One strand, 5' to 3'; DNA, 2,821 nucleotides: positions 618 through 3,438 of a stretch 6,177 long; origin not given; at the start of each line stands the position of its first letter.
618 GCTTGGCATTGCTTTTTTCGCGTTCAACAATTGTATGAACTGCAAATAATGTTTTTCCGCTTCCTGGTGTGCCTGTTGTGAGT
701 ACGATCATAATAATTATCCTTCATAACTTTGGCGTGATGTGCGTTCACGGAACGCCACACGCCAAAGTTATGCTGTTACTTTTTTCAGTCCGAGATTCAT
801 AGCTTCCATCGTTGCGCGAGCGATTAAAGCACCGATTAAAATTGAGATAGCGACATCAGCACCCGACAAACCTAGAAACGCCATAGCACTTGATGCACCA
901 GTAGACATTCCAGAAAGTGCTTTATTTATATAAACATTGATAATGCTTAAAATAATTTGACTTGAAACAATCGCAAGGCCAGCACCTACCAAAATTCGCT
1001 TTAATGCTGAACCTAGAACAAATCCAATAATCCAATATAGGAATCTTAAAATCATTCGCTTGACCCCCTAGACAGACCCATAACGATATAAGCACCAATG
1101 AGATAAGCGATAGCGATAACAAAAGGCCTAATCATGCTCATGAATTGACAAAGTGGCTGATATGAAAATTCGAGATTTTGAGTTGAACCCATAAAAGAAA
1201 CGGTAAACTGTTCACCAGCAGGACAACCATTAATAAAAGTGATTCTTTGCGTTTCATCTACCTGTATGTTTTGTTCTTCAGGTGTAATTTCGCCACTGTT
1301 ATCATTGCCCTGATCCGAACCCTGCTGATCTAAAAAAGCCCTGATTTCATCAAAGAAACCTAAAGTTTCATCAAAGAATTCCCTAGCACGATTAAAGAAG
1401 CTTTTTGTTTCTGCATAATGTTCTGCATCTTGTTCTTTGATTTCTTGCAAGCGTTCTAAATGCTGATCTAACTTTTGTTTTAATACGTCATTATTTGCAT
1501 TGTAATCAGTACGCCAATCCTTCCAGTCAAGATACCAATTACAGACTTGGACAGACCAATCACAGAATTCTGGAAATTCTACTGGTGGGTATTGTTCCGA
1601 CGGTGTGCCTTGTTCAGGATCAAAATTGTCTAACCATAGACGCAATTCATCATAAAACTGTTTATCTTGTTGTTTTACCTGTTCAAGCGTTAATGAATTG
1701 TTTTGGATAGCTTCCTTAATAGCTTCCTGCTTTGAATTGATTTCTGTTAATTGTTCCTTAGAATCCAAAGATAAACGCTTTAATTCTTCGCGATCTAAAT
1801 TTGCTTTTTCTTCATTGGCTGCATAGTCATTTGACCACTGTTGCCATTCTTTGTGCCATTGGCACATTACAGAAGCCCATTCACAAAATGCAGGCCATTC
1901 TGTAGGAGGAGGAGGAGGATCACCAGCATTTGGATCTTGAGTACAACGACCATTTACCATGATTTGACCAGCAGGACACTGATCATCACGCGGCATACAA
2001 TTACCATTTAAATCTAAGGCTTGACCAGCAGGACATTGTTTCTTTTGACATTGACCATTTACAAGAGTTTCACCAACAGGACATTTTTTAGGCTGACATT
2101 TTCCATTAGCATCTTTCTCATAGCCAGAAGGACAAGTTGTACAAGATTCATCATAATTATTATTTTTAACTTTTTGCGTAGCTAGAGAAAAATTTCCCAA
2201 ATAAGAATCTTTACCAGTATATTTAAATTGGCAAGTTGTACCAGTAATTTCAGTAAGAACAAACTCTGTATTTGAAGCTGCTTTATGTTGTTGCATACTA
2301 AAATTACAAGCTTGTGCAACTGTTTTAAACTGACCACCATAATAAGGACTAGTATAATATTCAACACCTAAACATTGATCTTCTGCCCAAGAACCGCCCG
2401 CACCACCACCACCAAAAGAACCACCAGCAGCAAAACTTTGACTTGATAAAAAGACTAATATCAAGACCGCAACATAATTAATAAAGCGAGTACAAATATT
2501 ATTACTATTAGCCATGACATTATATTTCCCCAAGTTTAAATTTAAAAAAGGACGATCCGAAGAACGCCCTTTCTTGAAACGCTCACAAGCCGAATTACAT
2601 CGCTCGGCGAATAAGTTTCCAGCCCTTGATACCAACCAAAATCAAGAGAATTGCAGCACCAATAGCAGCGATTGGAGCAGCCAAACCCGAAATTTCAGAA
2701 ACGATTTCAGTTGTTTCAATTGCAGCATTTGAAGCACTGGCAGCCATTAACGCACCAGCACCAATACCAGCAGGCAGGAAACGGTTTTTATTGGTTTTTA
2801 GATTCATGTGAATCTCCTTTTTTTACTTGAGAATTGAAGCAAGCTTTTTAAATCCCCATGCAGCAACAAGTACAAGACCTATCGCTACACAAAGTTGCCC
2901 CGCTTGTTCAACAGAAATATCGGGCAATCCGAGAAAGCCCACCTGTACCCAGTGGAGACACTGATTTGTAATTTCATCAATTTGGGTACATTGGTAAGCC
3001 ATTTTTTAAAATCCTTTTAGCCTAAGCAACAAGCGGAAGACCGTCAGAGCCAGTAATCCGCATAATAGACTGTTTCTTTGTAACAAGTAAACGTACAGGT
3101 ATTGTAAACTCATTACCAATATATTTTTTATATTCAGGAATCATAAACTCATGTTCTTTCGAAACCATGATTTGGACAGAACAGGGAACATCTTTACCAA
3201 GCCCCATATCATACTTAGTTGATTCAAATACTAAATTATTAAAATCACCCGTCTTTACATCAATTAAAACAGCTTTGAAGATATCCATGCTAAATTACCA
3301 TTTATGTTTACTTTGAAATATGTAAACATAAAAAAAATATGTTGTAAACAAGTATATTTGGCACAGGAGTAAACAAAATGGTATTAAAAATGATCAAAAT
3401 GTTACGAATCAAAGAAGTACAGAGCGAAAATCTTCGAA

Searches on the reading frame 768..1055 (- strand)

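Call 5: search_protein_families(library=pfam, proteins=[window:768-1055:-], max_evalue=0.1)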
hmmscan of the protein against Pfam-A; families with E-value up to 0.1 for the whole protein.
window:768-1055:- (95 aa): 1 family
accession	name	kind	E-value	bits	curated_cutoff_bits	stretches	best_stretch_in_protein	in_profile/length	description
PF10734.14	DUF2523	-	4.3e-08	34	22.1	1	11-84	6-79/80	Protein of unknown function (DUF2523)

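Call 8: search_protein_families(library=phrogs, proteins=[window:768-1055:-], max_evalue=0.1)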
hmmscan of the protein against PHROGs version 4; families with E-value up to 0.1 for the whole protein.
window:768-1055:- (95 aa): 3 families
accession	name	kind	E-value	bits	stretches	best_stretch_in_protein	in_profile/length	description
phrog_1242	-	head and packaging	2.8e-18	66.8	1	3-93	3-93/97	minor head protein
phrog_306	-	head and packaging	0.044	15.5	1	3-87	31-114/115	minor head protein Ace-like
phrog_10467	-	unknown function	0.046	13.5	1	14-91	261-335/469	-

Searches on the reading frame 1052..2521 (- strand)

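Call 5: search_protein_families(library=pfam, proteins=[window:1052-2521:-], max_evalue=0.1)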
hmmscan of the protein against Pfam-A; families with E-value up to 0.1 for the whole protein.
window:1052-2521:- (489 aa): 3 families
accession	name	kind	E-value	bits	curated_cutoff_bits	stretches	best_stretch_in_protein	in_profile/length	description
PF05616.18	Neisseria_TspB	-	1.8e-05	23.9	20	1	411-482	441-512/517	Neisseria meningitidis TspB protein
PF02214.28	BTB_2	-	0.027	15.3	21.4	1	341-392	11-62/94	BTB/POZ domain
PF25555.1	RAB3A-like_C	-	0.061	14.1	27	0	221-288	5-69/150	Rabin 8-like C-terminal domain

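Call 8: search_protein_families(library=phrogs, proteins=[window:1052-2521:-], max_evalue=0.1)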
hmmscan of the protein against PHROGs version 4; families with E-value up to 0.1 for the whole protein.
window:1052-2521:- (489 aa): 9 families
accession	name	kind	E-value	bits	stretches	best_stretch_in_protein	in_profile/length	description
phrog_7568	-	unknown function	1e-40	141.5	1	287-489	288-433/433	-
phrog_20131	-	unknown function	5.4e-17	62.6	1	402-484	318-400/403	-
phrog_19149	-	unknown function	3.8e-12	47.2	2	432-483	346-397/403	-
phrog_4352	-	unknown function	9.1e-12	45.6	1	429-482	424-476/479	-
phrog_4454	-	unknown function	1.5e-10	42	2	63-201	128-270/477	-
phrog_18418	-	unknown function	8.1e-08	32.8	2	128-204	10-89/298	-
phrog_13221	-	unknown function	1.3e-06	28.9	1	433-485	375-423/427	-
phrog_7187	-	unknown function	0.0021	18.5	1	433-483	480-527/527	-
phrog_33586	-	unknown function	0.053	15.1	0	244-294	35-84/112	-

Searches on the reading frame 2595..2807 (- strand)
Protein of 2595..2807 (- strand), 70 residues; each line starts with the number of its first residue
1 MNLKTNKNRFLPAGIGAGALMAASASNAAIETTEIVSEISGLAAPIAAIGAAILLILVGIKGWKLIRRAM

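Call 5: search_protein_families(library=pfam, proteins=[window:2595-2807:-], max_evalue=0.1)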
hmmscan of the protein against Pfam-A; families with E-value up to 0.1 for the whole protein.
window:2595-2807:- (70 aa): 1 family
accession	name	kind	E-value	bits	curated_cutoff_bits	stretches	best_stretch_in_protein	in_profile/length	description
PF05356.16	Phage_Coat_B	-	1e-16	61.1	23.5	1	16-70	2-56/56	Inovirus Coat protein B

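Call 8: search_protein_families(library=phrogs, proteins=[window:2595-2807:-], max_evalue=0.1)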
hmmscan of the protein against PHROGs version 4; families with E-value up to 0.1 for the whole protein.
window:2595-2807:- (70 aa): 5 families
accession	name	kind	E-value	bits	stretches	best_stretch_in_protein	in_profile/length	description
phrog_2374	-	unknown function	1e-17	64.8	1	10-70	13-73/74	-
phrog_7106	-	head and packaging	7.8e-05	23.9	1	16-70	16-72/72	major head protein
phrog_2186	-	head and packaging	0.00024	22.1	1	11-68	14-75/80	virion structural protein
phrog_6548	-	head and packaging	0.00046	21.4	1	13-69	18-75/79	major coat protein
phrog_18198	-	unknown function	0.012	16.6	1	6-61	7-63/73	-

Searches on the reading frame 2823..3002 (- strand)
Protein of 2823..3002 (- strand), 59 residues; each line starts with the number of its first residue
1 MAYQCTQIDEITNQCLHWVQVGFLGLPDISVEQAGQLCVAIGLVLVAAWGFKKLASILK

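Call 5: search_protein_families(library=pfam, proteins=[window:2823-3002:-], max_evalue=0.1)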
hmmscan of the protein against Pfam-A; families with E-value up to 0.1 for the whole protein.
window:2823-3002:- (59 aa): 0 families

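Call 8: search_protein_families(library=phrogs, proteins=[window:2823-3002:-], max_evalue=0.1)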
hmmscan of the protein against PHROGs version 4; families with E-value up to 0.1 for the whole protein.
window:2823-3002:- (59 aa): 3 families
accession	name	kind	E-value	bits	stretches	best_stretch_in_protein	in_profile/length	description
phrog_9110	-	unknown function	9.1e-23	81.5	1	1-59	2-60/61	-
phrog_13391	-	unknown function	3.3e-05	24.9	1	1-59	1-59/59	-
phrog_4644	-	tail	0.057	14.6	1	9-58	20-66/71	tail protein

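Call 58: search_protein_families(library=ncbifam, proteins=[window:2823-3002:-], max_evalue=1)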
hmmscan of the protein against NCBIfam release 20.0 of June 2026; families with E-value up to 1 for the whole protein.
window:2823-3002:- (59 aa): 0 families

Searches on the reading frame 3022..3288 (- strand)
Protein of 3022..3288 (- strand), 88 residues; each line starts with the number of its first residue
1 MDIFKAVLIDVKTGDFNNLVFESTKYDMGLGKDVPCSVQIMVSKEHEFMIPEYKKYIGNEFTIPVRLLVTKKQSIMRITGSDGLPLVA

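Call 5: search_protein_families(library=pfam, proteins=[window:3022-3288:-], max_evalue=0.1)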
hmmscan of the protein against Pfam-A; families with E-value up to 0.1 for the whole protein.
window:3022-3288:- (88 aa): 0 families

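Call 8: search_protein_families(library=phrogs, proteins=[window:3022-3288:-], max_evalue=0.1)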
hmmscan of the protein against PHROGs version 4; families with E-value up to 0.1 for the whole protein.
window:3022-3288:- (88 aa): 1 family
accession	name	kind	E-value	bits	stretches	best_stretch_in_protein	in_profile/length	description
phrog_15713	-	unknown function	2.8e-19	70.2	1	3-86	5-95/105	-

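Call 58: search_protein_families(library=ncbifam, proteins=[window:3022-3288:-], max_evalue=1)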
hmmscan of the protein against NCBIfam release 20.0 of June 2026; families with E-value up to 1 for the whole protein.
window:3022-3288:- (88 aa): 0 families
